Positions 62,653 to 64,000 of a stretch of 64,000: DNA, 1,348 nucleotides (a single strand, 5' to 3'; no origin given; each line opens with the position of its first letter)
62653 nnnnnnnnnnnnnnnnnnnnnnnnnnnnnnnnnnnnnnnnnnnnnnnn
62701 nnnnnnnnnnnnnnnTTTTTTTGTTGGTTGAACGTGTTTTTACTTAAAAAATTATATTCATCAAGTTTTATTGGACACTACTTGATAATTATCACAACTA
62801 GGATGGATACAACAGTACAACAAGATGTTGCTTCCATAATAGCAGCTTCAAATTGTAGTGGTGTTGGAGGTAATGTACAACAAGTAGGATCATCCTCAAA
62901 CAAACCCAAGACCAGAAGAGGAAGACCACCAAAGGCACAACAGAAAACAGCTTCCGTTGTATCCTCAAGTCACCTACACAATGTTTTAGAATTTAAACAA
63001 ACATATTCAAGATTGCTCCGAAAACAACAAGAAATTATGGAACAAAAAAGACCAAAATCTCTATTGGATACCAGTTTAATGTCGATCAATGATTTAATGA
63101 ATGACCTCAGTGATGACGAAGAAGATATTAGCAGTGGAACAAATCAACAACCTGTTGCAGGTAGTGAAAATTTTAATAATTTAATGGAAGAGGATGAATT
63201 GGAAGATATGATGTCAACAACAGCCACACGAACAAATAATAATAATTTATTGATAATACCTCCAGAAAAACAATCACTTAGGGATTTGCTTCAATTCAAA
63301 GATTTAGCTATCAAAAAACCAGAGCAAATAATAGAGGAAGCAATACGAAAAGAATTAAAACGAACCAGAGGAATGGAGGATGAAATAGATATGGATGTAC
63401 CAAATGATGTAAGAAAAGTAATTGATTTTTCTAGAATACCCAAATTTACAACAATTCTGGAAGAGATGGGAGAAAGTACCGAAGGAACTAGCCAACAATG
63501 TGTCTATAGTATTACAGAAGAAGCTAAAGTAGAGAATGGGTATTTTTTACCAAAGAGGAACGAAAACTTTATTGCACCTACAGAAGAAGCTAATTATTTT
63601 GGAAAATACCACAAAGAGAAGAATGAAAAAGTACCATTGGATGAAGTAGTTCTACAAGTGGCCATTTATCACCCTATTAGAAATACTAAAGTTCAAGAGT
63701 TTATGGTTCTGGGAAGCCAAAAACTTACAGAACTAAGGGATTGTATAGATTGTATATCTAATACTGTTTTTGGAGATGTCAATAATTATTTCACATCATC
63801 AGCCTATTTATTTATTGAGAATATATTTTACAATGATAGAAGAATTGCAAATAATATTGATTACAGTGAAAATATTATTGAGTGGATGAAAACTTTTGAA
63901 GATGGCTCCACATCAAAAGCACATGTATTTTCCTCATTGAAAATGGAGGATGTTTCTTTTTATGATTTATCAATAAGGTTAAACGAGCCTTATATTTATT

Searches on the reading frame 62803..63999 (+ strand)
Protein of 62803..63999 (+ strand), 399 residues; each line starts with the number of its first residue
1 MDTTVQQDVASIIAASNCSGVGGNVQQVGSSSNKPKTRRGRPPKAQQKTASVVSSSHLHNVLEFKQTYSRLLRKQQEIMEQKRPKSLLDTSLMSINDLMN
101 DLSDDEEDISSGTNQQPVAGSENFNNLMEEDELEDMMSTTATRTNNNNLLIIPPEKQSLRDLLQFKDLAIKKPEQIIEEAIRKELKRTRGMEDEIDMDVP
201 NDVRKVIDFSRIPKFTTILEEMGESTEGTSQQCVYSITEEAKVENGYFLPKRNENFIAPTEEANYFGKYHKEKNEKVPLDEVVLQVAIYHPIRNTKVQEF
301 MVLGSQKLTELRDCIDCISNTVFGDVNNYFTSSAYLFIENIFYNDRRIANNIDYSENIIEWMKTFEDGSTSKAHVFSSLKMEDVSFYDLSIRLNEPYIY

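Call 39: search_protein_families(library=pfam, proteins=[window:62803-63999:+], max_evalue=0.5)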
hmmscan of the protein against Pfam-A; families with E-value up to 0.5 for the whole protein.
window:62803-63999:+ (399 aa): 1 family
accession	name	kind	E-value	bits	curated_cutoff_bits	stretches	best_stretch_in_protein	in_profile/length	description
PF12251.13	SNAPC3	-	4.9e-26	92.1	23.8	1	298-399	1-105/199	snRNA-activating protein complex (SNAPc), subunit 3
